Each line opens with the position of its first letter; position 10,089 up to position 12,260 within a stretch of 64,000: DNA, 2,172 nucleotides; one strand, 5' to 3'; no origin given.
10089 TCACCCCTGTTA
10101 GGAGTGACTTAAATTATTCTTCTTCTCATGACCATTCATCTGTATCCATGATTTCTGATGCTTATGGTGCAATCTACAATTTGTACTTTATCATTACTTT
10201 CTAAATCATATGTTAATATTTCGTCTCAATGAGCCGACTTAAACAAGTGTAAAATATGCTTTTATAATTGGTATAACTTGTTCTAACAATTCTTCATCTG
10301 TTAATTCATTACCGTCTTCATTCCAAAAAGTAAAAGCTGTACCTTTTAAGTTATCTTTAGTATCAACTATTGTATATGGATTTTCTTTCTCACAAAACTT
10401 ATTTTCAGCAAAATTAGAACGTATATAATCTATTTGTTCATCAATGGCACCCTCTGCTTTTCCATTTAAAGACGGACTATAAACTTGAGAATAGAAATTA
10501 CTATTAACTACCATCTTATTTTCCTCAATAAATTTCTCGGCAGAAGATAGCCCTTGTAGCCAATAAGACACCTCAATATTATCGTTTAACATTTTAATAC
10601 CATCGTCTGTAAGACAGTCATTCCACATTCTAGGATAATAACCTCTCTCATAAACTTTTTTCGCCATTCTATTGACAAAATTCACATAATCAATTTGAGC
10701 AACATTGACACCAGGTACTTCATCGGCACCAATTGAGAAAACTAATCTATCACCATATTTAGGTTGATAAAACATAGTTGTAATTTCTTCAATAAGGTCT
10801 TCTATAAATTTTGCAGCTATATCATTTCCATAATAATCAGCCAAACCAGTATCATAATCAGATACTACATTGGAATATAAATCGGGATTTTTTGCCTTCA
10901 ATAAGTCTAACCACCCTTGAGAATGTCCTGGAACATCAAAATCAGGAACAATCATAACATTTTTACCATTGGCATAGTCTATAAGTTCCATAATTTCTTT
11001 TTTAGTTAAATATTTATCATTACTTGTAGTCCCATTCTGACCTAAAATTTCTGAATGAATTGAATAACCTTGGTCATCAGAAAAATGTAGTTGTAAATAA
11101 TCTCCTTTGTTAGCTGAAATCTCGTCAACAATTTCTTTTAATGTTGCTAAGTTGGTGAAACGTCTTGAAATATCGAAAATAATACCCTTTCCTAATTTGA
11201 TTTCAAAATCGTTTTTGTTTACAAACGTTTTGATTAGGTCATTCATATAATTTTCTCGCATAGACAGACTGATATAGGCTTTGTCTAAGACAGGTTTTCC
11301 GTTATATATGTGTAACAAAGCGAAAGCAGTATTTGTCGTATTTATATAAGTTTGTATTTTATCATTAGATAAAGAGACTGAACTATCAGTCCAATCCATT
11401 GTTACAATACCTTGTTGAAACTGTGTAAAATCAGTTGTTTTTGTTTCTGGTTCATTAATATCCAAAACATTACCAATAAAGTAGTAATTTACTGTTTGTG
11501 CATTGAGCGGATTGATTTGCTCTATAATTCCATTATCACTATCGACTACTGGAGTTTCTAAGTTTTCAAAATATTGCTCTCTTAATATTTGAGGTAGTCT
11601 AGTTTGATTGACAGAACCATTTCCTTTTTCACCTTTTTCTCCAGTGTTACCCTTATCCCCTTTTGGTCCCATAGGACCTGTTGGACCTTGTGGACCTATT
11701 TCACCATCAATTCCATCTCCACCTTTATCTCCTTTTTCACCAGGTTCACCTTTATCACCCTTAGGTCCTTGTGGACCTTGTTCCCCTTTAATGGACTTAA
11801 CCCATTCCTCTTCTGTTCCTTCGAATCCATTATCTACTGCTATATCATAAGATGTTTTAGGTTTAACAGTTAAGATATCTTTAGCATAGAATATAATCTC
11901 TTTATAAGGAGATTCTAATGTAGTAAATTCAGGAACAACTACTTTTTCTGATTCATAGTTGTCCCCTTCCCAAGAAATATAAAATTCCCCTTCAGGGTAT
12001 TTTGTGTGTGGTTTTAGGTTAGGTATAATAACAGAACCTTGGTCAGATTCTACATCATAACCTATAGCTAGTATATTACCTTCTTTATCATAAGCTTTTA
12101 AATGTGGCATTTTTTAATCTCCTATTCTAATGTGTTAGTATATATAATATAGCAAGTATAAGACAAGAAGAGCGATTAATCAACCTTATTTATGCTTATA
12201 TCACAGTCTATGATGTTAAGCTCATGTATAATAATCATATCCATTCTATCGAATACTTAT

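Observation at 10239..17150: Accessory module: two collagen-like proteins (one fused to a GH20-like domain), an S8 subtilase and an SNase-like nuclease, with a duplicated promoter and 5' gene end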

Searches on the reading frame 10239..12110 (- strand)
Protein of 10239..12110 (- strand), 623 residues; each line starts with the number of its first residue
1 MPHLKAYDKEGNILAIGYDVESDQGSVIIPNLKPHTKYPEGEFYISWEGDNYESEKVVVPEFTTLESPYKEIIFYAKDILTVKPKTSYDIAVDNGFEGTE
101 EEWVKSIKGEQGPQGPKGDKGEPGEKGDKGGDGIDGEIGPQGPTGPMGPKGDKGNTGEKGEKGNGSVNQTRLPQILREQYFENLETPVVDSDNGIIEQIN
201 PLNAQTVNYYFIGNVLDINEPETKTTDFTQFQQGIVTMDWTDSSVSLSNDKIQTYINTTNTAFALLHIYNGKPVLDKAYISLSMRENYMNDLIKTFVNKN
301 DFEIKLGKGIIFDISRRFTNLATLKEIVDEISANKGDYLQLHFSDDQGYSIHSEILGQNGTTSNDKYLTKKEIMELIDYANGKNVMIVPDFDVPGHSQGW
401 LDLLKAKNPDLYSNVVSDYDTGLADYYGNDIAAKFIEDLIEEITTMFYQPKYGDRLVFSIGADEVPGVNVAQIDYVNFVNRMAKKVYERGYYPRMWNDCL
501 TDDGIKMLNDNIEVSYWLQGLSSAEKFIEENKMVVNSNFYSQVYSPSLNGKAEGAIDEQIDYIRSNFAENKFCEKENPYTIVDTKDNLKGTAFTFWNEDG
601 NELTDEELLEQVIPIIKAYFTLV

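Call 4: search_protein_families(library=pfam, proteins=[window:10239-12110:-], max_evalue=0.01)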
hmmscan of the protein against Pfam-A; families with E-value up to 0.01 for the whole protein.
window:10239-12110:- (623 aa): 2 families
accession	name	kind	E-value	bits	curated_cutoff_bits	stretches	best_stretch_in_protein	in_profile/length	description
PF00728.28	Glyco_hydro_20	-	5.6e-30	105.3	22.3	1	309-600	5-323/348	Glycosyl hydrolase family 20, catalytic domain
PF01391.23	Collagen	-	2.2e-08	34.2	27.2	1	109-163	4-58/60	Collagen triple helix repeat (20 copies)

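Call 19: search_protein_families(library=phrogs, proteins=[window:10239-12110:-], max_evalue=0.001)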
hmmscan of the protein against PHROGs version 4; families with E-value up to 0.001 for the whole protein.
window:10239-12110:- (623 aa): 38 families (the best 25 are shown)
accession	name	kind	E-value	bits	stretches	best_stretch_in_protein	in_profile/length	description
phrog_6320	-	tail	1.8e-148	497.5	3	108-551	157-568/745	tail fiber protein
phrog_19864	-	unknown function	3.1e-43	148.7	1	1-121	1-123/1268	-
phrog_14029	-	unknown function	1.5e-23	83.6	1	4-165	5-173/1115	-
phrog_5073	-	tail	1.4e-18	68.2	1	107-259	301-449/519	tail fiber protein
phrog_366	-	tail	8.9e-16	59.4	1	107-203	316-414/474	tail fiber protein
phrog_8745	-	tail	1.2e-14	53.7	1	103-164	1377-1438/1803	tail fiber protein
phrog_1658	-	unknown function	2.5e-14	54.6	1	87-208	35-161/239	-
phrog_4178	-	tail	5e-13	50.1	1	3-79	4-81/105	major tail protein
phrog_819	-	tail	7.6e-12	45.2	1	107-165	530-591/1024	tail protein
phrog_29134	-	tail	1.7e-11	45.3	1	4-107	5-102/191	tail protein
phrog_17587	-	tail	3.2e-11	43.4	1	106-201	354-443/641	tail fiber protein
phrog_32123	-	unknown function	8.5e-11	41.8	1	105-176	247-315/532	-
phrog_38806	-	unknown function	1.7e-10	41.7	1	104-168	68-141/285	-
phrog_341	-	tail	8.8e-10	39.9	1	6-74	7-72/154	major tail protein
phrog_14726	-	tail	4.6e-09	36.6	1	81-168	121-220/537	tail fiber protein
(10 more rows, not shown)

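Call 20: search_solved_structures(query=window:10239-12110:-, max_evalue=0.01, show_alignments=2)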
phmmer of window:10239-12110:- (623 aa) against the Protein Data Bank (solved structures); distinct sequences matched with E-value up to 0.01: 80 (the best 60 are shown).
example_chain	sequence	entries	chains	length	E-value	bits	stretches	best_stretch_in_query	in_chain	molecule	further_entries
8qak_A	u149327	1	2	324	2.6e-83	283.8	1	308-620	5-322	Glycoside hydrolase family 20 catalytic domain-containing protein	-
8qb6_A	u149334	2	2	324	7e-81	275.8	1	308-621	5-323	Dispersin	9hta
8qce_A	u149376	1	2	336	4.2e-26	94.9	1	300-526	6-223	N-acetyl-beta-hexosaminidase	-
1yht_A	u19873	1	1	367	1.4e-20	76.6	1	308-609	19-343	DspB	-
7ezt_B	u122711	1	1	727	5.9e-15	58.1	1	348-599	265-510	Beta-N-acetylhexosaminidase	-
7ezt_C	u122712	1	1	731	6e-15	58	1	348-599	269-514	Beta-N-acetylhexosaminidase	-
6jqf_A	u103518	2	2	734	6.1e-15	58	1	348-599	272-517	Glycoside hydrolase, family 20, catalytic core | Beta-N-acetylhexosaminidase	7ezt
7ezt_A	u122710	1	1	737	6.1e-15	58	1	348-599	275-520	Beta-N-acetylhexosaminidase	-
1hp4_A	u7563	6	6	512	8e-12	47.7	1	309-498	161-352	BETA-N-ACETYLHEXOSAMINIDASE | B-N-acetylhexosaminidase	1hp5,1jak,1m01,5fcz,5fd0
3gh4_A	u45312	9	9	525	1.7e-11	46.6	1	307-497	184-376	beta-hexosaminidase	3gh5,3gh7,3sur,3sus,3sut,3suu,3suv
1m04_A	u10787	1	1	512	3.4e-11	45.6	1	309-496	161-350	Beta-N-acetylhexosaminidase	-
4c7d_A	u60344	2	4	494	3.5e-11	45.6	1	309-500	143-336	BETA-N-ACETYLHEXOSAMINIDASE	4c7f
3wmb_A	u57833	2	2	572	5.7e-11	44.9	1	255-567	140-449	Beta-hexosaminidase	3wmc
1m03_A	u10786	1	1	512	5.8e-11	44.9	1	309-491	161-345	Beta-N-acetylhexosaminidase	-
5y1b_A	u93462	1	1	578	5.8e-11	44.9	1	255-567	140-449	Beta-hexosaminidase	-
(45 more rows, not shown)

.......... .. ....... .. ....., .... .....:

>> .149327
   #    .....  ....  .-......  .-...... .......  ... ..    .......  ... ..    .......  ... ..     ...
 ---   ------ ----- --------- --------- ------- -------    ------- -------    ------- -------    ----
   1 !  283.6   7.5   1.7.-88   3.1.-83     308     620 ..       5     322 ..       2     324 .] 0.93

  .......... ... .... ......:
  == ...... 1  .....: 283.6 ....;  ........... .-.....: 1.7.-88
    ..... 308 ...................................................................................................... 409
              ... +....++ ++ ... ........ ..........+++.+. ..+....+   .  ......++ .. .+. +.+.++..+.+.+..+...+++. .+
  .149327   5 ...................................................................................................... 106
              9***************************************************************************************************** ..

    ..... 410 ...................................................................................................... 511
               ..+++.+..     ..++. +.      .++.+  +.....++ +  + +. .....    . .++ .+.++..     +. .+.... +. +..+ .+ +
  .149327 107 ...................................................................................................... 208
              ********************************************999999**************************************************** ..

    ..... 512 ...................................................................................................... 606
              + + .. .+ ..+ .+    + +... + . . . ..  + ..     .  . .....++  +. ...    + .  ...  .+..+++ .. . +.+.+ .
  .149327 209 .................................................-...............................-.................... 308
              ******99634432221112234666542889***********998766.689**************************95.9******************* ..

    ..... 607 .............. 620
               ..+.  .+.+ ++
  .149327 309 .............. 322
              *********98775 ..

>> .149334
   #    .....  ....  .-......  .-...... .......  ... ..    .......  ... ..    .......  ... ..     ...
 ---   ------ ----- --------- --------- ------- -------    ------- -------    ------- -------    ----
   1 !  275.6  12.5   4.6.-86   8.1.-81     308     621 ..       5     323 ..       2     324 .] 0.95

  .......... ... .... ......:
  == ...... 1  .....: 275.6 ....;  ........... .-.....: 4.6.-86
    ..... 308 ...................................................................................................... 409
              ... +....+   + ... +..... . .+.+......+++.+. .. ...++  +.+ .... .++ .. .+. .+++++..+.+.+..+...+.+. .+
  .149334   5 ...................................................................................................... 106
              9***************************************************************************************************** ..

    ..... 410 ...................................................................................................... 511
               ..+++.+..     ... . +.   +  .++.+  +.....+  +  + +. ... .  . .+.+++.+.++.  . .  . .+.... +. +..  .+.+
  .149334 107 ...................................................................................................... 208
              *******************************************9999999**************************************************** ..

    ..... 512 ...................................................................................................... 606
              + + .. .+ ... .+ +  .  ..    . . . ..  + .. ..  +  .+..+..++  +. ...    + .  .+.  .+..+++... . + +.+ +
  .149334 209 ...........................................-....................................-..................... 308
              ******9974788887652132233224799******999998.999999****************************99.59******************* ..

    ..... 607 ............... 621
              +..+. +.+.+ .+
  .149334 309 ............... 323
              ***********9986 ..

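Call 69: search_protein_families(library=ncbifam, proteins=[window:10239-12110:-], max_evalue=0.001)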
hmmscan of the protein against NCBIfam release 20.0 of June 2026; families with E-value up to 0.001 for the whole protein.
window:10239-12110:- (623 aa): 3 families
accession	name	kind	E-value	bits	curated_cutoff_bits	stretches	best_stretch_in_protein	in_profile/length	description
NF038329.2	gly_rich_SclB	equivalog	1.4e-11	44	325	1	107-164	133-190/442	LPXTG-anchored collagen-like adhesin Scl2/SclB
NF038330.1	adhesin_SclA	exception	3.9e-11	43.2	400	1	103-164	111-172/405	LPXTG-anchored collagen-like adhesin Scl1/SclA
NF046116.1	adhesin_Lcl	equivalog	5.2e-11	41.7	500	1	93-164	34-109/431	collagen-like adhesin Lcl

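Call 101: search_protein_families(library=padloc, proteins=[window:10239-12110:-], max_evalue=0.01)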
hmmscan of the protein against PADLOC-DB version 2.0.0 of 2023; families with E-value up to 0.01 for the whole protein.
window:10239-12110:- (623 aa): 0 families
